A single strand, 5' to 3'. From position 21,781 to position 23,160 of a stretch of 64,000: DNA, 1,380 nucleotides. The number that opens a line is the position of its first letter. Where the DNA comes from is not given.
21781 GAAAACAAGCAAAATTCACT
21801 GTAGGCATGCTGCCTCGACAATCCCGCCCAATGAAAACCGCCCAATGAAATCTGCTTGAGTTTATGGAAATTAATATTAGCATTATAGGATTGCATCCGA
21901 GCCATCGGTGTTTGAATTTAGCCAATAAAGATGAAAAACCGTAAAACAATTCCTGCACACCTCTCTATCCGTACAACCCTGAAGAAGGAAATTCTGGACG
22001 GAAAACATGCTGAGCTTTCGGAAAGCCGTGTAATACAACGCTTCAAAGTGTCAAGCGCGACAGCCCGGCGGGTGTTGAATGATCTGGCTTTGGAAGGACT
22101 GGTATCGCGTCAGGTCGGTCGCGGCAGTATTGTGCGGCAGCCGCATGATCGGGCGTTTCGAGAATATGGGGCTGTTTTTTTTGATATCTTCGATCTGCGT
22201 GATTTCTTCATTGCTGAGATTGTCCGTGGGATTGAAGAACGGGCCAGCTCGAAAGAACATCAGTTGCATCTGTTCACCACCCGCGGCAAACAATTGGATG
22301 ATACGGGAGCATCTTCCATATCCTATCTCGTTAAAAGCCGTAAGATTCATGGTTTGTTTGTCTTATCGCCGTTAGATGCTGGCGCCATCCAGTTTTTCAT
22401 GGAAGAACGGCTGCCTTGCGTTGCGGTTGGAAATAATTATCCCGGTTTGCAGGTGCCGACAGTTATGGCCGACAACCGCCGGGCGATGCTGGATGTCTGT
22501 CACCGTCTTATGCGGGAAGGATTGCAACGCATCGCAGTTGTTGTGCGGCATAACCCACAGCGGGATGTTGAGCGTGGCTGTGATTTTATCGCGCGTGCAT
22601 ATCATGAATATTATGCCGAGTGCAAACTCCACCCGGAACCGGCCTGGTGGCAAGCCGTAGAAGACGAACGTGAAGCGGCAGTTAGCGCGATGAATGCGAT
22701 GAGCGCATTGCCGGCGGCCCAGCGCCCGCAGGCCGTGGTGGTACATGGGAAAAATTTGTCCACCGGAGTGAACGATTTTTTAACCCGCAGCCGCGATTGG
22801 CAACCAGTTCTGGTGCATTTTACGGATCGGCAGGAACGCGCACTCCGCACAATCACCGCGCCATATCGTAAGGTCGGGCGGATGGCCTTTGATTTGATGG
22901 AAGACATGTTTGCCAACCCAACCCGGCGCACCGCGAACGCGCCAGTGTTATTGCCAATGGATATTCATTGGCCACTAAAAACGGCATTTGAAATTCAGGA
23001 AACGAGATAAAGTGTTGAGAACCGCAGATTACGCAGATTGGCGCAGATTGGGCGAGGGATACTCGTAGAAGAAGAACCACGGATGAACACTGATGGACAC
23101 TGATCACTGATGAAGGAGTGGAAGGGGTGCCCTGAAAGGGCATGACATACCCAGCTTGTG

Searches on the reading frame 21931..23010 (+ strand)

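Call 62: search_protein_families(library=pfam, proteins=[window:21931-23010:+], max_evalue=0.001)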
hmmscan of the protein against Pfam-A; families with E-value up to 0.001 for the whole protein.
window:21931-23010:+ (359 aa): 4 families
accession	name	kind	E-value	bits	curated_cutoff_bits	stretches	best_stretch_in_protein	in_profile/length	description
PF00532.27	Peripla_BP_1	-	9.3e-07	29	22.2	1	93-269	15-186/281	Periplasmic binding proteins and sugar binding domain of LacI family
PF13377.12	Peripla_BP_3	-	2.2e-06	28.3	26.5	1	192-283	3-93/167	Periplasmic binding protein-like domain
PF00392.27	GntR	-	2.6e-06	27.4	27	1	17-68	9-64/64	Bacterial regulatory proteins, gntR family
PF08220.18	HTH_DeoR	-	0.0001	22.4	21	1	26-64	12-50/57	DeoR-like helix-turn-helix domain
